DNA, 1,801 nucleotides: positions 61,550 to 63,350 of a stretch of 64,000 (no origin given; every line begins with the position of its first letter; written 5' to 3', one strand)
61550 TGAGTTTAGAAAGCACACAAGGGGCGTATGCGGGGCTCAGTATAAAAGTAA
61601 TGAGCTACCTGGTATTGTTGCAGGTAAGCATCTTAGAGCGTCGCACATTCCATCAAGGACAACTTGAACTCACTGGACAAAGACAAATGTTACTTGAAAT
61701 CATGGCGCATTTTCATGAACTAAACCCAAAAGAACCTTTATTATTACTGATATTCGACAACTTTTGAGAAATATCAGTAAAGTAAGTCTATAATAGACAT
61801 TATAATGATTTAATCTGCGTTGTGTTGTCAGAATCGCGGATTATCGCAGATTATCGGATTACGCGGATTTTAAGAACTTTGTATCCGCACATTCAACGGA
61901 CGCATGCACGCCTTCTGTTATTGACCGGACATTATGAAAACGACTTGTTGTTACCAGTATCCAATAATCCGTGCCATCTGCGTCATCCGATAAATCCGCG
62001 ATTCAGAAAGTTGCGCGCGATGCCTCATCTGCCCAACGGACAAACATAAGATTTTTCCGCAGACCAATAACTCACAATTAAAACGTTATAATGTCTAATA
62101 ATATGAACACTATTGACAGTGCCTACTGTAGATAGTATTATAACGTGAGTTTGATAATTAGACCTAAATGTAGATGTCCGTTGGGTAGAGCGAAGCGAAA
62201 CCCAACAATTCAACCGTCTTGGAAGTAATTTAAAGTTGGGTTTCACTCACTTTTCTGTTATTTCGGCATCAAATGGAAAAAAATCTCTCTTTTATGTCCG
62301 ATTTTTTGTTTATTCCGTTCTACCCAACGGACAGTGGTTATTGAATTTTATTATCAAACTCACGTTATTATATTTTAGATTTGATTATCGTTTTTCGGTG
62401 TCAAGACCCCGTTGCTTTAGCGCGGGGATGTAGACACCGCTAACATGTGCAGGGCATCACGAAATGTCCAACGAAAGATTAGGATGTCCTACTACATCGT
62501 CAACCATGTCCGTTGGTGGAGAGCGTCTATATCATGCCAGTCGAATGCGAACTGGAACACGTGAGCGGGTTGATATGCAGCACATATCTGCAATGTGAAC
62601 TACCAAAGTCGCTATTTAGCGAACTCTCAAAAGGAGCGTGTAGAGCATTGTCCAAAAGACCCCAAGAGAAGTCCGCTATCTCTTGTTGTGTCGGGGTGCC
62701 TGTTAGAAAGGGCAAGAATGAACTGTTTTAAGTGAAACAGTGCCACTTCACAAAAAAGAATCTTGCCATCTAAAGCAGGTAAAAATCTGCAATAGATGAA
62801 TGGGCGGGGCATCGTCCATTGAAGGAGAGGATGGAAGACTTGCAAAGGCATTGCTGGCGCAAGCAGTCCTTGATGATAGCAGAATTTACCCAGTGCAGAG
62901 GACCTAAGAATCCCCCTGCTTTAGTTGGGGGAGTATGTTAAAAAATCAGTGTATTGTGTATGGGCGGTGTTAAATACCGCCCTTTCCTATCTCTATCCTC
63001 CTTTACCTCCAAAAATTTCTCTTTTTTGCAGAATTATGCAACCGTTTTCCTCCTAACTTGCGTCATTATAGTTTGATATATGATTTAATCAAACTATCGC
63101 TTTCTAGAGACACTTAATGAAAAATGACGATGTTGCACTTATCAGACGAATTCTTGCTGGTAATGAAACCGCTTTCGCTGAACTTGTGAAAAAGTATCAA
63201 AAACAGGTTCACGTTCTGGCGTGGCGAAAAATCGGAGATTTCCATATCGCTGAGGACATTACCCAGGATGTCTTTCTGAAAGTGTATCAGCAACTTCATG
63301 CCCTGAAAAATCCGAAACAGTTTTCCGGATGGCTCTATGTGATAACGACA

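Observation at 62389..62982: IS200/IS605 ends enclosing a ~470-nt ORF-less, densely base-paired interior: candidate new large structured RNA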

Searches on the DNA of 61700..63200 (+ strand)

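Call 4: search_rna_families(source=window, start=61700, end=63200, threshold=evalue, max_evalue=10, show_alignments=3)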
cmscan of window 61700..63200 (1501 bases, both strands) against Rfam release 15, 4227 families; matches with E-value up to 10: 5.
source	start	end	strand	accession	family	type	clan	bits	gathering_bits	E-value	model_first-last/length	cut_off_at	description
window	62900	62994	+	RF00558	L20_leader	Cis-reg; leader;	-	21.4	58.7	0.23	1-127/127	no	Ribosomal protein L20 leader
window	62071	62104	-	RF01324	CRISPR-DR11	Gene; CRISPR;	-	18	45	3.3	1-36/36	no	CRISPR RNA direct repeat element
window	62707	62769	-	RF02592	Spy392987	Gene; antisense;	-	17.4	47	7.8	1-63/63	no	S. pyogenes antisense RNA 392987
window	62824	62878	+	RF01306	sR52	Gene; snRNA; snoRNA; CD-box;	-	14.8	50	4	1-60/60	no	Small nucleolar RNA sR52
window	63122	63184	+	RF02480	GlsR14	Gene; snRNA; snoRNA; CD-box;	-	12.9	90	6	1-68/68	no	Small nucleolar RNA GlsR14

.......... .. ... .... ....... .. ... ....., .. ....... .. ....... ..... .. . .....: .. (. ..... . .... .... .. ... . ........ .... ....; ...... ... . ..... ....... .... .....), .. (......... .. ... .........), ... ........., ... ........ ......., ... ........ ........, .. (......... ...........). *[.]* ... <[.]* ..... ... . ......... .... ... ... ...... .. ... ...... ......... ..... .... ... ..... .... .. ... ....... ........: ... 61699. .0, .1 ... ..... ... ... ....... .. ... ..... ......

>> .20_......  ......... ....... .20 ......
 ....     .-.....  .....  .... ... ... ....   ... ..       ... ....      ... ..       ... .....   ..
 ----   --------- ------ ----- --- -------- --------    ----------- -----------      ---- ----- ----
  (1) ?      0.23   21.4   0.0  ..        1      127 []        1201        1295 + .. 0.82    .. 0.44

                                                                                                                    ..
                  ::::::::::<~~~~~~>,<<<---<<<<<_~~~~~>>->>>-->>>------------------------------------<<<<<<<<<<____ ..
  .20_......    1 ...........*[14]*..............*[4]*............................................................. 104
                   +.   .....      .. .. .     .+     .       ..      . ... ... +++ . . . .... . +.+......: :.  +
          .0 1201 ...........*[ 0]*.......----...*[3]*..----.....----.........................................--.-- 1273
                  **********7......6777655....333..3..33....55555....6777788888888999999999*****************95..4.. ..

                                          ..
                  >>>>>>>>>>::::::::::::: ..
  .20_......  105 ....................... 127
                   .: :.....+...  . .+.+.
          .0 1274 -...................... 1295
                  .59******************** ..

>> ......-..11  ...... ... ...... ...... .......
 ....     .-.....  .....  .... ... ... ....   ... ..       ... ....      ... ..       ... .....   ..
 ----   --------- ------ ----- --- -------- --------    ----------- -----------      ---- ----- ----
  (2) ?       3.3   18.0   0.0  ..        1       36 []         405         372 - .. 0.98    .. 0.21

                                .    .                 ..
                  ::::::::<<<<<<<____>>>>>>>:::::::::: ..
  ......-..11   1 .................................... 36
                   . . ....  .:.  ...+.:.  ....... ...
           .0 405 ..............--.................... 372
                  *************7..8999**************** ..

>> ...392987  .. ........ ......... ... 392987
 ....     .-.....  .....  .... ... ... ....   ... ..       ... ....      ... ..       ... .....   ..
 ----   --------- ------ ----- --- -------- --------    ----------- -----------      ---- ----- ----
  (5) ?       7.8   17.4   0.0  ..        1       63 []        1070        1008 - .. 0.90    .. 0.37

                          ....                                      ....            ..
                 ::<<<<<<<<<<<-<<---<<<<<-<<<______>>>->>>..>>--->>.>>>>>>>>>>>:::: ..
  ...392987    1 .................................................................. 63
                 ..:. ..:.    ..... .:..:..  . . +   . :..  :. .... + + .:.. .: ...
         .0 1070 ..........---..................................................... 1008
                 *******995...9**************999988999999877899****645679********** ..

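Call 8: search_dna_similar(query=window:62380-62990:+, collection=plasmids, mode=distant)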
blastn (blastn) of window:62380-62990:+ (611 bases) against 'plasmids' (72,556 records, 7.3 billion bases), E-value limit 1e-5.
No match.

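Call 75: build_rna_model(alignment_id=A4, structure=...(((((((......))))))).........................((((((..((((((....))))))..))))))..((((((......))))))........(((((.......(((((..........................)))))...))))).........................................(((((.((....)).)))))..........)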
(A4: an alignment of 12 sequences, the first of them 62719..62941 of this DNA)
Model R1 built from alignment A4 (12 sequences, 235 columns); structure: as given.
model positions 230; base pairs 42; branch points 4; effective number of sequences 1.07; information 0.591 bits per position. Calibrated on 0.2 Mb of random sequence (short: E-values are rough).
structure used (alignment columns):
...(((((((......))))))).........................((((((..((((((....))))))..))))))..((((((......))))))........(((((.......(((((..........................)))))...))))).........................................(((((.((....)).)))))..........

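Call 76: search_with_rna_model(model_id=R1, sources=[window, L004, L014, L016, L018, L020, L024, L028, L030, L031, L036, L047, L054, L055, L056, L073, L083, L084, L090, L096, L103, L108, L116, L001, L114], max_evalue=1, show_alignments=0)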
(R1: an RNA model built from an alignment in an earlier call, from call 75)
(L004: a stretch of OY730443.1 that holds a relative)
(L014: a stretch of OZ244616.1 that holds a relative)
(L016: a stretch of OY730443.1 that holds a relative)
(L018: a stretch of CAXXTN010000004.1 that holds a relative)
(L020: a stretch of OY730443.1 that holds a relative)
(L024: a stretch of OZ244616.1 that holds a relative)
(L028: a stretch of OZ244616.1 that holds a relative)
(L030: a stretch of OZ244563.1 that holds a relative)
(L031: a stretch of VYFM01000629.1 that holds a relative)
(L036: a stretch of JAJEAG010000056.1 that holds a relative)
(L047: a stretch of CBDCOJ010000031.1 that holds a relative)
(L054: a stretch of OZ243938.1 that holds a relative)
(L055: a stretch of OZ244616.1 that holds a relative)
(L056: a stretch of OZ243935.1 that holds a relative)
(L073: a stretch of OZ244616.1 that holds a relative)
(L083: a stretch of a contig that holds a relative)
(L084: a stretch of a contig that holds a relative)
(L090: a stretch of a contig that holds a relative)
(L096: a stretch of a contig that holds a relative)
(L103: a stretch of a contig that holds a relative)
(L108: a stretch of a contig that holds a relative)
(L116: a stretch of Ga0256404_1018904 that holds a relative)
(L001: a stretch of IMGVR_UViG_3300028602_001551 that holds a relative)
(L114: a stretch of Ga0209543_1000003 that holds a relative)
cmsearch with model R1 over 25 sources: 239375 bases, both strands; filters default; matches with E-value up to 1: 41.
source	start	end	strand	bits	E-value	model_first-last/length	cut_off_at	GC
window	62719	62941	+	261.8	4e-82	1-230/230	no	0.45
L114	5822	6007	+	170.5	7.6e-53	1-230/230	no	0.44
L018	3126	3333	+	66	2.4e-19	1-230/230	no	0.43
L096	2380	2596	-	60.5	1.5e-17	1-230/230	no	0.44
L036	5084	5305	-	53.4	2.7e-15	1-230/230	no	0.44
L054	554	762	-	42.7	7e-12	1-230/230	no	0.4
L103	1841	2049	+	42.5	8.4e-12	1-230/230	no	0.41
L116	2687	2874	+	39.9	5.8e-11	1-230/230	no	0.48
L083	4115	4301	-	39.3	9e-11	1-230/230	no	0.42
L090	2862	3048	+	38.7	1.4e-10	1-230/230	no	0.42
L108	6284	6490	+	36.1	9.8e-10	1-230/230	no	0.52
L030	1580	1792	+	34.8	2.4e-09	1-230/230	no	0.44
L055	6254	6446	-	32.8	1.1e-08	1-230/230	no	0.47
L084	152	323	-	32.8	1.1e-08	1-230/230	no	0.47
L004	5338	5510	-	32.2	1.6e-08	1-230/230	no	0.52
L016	3192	3364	-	32.2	1.6e-08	1-230/230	no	0.52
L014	5984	6096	+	30.8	4.6e-08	1-230/230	no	0.47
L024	5052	5164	-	30.8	4.6e-08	1-230/230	no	0.47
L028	4060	4172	-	30.8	4.6e-08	1-230/230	no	0.47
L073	1299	1411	+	30.8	4.6e-08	1-230/230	no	0.47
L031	2946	3104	-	24.3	5.7e-06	1-230/230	no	0.49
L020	3916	4088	-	23.9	7.5e-06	1-230/230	no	0.52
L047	5439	5619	+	23.4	1.2e-05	1-230/230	no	0.35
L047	5579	5714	-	20.8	7.6e-05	1-230/230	no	0.48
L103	3945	4141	-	19.8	0.00016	1-230/230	no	0.43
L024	2642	2673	+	19.1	0.00026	189-220/230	no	0.44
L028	1605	1627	+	18.3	0.00049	198-220/230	no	0.52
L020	5819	5843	-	17.3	0.00098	196-220/230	no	0.56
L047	5860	5882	-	17.1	0.0012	198-220/230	no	0.52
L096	2904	3043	-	16.6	0.0016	77-230/230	5'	0.46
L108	4636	4658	+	16.3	0.0021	198-220/230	no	0.57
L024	3111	3287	+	15.9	0.0027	1-230/230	no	0.49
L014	5819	5838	+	15.4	0.004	201-220/230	no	0.6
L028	4318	4337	-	15.4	0.004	201-220/230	no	0.6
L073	1006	1025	+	15.4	0.004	201-220/230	no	0.6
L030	410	429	+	15.4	0.004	201-220/230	no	0.6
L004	7219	7267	-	13.2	0.021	170-220/230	no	0.47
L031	3215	3237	-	12.8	0.028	198-220/230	no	0.57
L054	234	259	+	12.7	0.03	195-220/230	no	0.38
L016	5098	5115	-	11.4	0.076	202-219/230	no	0.61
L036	5481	5501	-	8.9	0.5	201-220/230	no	0.67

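Call 77: search_with_rna_model(model_id=R1, sources=[L018, L116, L096, L083], max_evalue=0.000001, show_alignments=4)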
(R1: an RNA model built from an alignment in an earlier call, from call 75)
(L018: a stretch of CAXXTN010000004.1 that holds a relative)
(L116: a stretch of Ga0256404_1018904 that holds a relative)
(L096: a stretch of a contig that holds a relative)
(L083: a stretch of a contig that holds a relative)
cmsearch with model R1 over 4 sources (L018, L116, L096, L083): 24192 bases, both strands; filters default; matches with E-value up to 0.000001: 4.
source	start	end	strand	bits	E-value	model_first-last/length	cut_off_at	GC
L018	3126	3333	+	66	2.4e-20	1-230/230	no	0.43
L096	2380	2596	-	60.5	1.5e-18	1-230/230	no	0.44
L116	2687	2874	+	39.9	5.9e-12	1-230/230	no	0.48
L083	4115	4301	-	39.3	9.1e-12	1-230/230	no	0.42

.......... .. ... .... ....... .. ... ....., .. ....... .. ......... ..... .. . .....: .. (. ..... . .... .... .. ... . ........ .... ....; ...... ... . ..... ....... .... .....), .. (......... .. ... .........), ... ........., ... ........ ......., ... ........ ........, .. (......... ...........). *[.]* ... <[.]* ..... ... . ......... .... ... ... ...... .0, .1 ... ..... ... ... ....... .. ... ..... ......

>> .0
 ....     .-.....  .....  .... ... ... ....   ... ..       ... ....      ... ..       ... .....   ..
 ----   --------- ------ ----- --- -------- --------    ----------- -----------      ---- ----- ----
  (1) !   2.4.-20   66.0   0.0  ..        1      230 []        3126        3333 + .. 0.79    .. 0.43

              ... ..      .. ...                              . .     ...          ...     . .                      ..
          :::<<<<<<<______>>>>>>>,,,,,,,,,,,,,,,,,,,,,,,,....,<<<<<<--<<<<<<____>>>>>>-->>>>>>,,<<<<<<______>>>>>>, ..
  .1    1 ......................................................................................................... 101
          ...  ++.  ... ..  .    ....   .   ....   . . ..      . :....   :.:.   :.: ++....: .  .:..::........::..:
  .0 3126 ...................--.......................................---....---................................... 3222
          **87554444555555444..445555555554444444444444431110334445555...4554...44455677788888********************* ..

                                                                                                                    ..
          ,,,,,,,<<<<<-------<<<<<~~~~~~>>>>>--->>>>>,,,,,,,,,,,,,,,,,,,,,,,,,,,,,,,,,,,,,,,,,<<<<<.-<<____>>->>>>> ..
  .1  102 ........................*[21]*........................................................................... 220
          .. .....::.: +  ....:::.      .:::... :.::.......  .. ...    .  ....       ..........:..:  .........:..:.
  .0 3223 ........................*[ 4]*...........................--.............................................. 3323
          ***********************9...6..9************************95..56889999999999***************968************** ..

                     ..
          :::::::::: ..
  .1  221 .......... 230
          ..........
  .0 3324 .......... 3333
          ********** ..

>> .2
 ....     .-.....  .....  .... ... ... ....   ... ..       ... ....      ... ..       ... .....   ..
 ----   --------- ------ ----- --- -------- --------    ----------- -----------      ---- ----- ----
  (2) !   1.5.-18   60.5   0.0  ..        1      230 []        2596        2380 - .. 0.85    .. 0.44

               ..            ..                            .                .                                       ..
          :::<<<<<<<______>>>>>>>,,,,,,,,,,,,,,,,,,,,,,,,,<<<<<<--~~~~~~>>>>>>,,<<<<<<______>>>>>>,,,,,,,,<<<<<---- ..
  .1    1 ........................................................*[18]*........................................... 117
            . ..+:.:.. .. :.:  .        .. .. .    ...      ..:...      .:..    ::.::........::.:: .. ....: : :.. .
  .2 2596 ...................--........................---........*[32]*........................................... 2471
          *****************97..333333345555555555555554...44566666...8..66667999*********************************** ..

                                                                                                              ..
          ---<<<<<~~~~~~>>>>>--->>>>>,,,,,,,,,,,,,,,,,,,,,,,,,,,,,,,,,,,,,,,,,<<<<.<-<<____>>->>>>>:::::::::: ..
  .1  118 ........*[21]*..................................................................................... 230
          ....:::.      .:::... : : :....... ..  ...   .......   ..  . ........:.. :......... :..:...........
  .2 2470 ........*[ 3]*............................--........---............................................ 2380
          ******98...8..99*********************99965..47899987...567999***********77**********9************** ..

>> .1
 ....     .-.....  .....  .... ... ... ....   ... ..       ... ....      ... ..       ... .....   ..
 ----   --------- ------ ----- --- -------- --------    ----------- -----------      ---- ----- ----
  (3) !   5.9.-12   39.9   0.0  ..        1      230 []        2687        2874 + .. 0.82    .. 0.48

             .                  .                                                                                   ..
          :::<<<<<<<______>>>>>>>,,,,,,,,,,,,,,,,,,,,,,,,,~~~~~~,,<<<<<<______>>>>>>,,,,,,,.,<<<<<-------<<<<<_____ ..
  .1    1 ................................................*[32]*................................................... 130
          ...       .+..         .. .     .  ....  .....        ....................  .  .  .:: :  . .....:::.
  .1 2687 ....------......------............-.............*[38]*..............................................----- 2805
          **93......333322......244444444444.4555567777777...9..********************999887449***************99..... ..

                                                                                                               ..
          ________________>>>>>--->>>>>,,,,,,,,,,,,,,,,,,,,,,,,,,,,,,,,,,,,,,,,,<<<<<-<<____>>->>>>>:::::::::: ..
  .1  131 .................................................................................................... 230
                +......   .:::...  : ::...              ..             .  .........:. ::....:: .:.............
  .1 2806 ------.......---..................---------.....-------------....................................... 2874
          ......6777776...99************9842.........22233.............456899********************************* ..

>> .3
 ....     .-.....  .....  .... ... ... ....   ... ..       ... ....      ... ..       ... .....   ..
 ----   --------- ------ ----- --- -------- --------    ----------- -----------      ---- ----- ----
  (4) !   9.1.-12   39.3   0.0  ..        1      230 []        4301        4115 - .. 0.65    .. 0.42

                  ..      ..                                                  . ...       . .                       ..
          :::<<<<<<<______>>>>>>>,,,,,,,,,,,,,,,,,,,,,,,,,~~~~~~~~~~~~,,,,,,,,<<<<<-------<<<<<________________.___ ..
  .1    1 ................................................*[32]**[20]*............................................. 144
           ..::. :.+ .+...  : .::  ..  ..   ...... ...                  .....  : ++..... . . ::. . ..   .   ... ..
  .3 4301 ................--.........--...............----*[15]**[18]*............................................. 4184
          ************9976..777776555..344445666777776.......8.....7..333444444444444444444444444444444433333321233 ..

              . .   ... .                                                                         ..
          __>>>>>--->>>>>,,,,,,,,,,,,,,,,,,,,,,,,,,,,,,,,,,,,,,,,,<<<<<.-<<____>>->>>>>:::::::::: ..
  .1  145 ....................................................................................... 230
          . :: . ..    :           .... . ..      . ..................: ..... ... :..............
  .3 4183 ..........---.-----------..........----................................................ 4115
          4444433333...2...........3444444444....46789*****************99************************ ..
